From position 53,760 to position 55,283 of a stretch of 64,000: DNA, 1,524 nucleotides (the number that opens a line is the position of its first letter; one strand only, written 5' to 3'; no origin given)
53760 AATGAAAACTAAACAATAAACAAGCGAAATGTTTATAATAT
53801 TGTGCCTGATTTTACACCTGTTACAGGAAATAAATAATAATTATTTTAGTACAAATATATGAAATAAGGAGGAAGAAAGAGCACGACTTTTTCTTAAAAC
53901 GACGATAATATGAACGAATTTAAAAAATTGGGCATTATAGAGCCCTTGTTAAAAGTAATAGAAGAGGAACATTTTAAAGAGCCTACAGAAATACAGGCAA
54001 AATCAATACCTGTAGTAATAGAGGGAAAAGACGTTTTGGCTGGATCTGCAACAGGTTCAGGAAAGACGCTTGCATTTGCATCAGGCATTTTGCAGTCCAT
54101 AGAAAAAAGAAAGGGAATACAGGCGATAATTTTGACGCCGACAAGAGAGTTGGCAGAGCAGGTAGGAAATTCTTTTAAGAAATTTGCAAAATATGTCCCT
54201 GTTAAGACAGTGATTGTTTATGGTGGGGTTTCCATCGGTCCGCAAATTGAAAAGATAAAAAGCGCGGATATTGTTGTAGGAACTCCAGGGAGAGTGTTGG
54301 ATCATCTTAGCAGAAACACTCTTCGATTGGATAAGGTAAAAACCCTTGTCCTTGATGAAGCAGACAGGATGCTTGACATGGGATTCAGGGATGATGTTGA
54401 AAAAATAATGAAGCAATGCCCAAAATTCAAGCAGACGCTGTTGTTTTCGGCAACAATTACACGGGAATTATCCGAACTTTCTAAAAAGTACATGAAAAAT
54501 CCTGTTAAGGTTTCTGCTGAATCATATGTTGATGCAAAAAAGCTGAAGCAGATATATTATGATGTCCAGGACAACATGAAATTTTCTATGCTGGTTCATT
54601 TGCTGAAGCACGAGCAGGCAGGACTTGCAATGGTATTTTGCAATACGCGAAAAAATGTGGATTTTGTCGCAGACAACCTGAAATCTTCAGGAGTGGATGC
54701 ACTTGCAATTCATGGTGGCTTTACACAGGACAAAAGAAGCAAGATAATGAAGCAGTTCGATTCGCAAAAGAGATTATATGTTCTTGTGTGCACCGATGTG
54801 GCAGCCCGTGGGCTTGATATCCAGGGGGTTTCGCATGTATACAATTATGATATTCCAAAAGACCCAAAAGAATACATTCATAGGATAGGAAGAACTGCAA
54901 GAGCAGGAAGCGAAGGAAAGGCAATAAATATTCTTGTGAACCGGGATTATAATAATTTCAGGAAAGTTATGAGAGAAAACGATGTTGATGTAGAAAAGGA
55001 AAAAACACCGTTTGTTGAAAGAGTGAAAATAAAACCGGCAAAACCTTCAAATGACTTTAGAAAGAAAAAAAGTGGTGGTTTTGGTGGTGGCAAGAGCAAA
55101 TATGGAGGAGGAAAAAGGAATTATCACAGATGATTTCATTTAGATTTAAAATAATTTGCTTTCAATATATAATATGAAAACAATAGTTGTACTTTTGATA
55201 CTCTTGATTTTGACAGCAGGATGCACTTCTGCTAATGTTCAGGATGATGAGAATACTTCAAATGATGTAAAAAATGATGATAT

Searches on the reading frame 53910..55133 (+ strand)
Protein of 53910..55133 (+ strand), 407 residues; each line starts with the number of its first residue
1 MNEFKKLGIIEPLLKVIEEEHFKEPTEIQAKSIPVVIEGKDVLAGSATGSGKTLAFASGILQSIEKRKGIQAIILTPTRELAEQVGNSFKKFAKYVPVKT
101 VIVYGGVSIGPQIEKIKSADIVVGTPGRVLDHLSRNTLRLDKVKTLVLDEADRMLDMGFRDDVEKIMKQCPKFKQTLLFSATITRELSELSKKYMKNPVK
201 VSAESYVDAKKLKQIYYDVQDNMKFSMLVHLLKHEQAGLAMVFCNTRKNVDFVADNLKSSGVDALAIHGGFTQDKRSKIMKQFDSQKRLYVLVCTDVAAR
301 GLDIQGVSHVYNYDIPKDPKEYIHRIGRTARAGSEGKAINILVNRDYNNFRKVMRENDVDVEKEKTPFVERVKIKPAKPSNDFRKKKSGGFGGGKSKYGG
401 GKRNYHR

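Call 87: search_protein_families(library=pfam, proteins=[window:53910-55133:+], max_evalue=0.00001)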
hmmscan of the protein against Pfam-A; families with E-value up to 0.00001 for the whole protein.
window:53910-55133:+ (407 aa): 3 families
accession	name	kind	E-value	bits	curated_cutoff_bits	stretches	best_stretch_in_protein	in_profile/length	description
PF00270.35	DEAD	-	1.3e-53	181.6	26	1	26-189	1-166/167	DEAD/DEAH box helicase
PF00271.37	Helicase_C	-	1.3e-34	119.2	23.5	1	224-333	2-110/110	Helicase conserved C-terminal domain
PF04851.21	ResIII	-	1.2e-12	48.5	22.5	1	40-185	24-164/164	Type III restriction enzyme, res subunit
